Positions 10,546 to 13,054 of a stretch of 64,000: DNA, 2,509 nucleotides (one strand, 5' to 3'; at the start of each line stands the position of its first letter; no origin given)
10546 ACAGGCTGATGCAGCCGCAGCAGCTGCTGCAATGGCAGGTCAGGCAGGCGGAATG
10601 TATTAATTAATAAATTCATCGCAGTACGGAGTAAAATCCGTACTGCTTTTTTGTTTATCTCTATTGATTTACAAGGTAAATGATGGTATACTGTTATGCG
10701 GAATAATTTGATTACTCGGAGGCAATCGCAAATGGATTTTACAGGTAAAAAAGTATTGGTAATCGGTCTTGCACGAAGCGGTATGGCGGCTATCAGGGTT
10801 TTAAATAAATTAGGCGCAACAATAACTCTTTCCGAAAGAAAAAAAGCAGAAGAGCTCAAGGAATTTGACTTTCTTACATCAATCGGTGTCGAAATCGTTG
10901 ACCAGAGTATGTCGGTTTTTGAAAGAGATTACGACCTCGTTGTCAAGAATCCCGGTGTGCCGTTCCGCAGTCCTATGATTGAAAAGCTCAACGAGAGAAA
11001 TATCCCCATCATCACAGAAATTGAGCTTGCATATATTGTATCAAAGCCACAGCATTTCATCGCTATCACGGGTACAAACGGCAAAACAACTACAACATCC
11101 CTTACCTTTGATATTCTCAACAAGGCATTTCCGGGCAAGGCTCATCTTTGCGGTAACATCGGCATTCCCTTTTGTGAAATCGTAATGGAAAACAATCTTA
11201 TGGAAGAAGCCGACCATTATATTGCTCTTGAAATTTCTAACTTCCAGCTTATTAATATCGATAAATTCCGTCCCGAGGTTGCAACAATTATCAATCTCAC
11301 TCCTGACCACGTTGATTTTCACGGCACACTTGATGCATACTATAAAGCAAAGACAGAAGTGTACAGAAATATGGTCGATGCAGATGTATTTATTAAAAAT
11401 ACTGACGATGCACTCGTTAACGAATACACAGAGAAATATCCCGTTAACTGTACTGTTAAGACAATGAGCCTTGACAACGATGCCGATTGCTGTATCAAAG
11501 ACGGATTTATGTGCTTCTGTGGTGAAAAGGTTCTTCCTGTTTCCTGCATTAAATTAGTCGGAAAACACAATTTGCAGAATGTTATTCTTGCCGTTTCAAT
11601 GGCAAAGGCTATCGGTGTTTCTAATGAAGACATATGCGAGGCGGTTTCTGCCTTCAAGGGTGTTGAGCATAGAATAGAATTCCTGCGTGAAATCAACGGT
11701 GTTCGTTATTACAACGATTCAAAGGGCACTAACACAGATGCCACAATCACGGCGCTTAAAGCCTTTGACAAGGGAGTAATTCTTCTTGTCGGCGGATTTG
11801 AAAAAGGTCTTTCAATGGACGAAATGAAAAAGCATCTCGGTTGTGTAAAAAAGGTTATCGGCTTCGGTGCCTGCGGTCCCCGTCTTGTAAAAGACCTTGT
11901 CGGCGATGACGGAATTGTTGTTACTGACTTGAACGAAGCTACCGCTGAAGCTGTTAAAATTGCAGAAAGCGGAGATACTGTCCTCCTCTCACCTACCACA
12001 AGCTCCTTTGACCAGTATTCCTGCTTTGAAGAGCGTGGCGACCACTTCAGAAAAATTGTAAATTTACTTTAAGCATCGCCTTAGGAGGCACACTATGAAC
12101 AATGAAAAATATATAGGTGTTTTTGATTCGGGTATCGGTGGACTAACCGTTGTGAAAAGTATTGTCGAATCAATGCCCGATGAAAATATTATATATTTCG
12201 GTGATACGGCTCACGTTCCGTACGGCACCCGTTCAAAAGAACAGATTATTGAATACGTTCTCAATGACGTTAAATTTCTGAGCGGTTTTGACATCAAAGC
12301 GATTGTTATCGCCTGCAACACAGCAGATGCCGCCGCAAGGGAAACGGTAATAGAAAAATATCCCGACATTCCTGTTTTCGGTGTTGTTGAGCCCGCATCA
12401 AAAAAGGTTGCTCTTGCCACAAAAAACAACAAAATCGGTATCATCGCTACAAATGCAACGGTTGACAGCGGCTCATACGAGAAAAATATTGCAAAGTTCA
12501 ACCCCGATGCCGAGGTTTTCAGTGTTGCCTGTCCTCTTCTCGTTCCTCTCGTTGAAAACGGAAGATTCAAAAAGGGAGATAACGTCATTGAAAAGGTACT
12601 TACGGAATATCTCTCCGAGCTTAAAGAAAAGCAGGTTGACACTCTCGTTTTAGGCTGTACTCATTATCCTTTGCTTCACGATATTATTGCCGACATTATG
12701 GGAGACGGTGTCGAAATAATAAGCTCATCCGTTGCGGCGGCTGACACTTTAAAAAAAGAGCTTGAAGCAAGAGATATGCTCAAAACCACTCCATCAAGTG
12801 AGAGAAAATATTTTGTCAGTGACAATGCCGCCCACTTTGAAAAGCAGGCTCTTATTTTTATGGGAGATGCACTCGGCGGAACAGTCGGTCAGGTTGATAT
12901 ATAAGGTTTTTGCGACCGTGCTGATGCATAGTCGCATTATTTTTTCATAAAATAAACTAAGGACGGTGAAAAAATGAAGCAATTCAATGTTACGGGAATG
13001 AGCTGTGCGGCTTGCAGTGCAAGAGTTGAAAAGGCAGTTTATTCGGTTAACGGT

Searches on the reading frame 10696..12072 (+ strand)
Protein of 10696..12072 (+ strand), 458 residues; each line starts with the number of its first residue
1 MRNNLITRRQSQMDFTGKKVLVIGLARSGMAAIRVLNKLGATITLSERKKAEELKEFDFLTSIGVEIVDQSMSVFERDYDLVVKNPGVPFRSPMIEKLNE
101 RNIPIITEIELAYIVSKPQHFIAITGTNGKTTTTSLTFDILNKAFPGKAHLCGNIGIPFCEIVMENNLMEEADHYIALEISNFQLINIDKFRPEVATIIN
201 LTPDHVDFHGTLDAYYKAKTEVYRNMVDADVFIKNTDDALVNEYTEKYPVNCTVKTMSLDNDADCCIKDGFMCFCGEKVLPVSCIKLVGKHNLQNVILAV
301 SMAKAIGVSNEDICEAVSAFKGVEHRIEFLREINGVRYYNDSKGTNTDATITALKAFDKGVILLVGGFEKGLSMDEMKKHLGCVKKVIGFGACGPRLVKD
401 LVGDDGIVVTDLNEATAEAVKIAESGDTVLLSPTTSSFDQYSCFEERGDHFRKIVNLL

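Call 75: search_protein_families(library=pfam, proteins=[window:10696-12072:+], max_evalue=0.00001)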
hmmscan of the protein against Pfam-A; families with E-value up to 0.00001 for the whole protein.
window:10696-12072:+ (458 aa): 3 families
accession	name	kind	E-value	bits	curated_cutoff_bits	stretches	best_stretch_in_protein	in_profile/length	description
PF08245.18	Mur_ligase_M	-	4.2e-27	95.8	24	1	124-302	1-199/200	Mur ligase middle domain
PF02875.26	Mur_ligase_C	-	9.4e-13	49.5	28.4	1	325-433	1-125/127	Mur ligase, glutamate ligase domain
PF21799.2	MurD-like_N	-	6.1e-07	30.1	27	1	18-106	1-87/88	Mur ligase MurD-like, N-terminal domain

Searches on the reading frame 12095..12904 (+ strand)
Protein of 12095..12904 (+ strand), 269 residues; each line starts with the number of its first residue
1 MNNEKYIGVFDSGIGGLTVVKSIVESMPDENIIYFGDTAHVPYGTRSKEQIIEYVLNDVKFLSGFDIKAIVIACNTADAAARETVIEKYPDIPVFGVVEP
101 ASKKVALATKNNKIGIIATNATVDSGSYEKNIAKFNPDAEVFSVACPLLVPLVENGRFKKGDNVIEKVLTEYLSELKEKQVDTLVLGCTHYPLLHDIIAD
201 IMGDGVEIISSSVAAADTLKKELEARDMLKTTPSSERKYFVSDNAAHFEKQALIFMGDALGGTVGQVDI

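Call 75: search_protein_families(library=pfam, proteins=[window:12095-12904:+], max_evalue=0.00001)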
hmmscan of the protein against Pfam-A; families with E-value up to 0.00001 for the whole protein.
window:12095-12904:+ (269 aa): 1 family
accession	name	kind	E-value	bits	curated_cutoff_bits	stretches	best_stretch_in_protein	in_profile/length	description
PF01177.27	Asp_Glu_race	-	4.5e-22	79.3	31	1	17-217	10-209/211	Asp/Glu/Hydantoin racemase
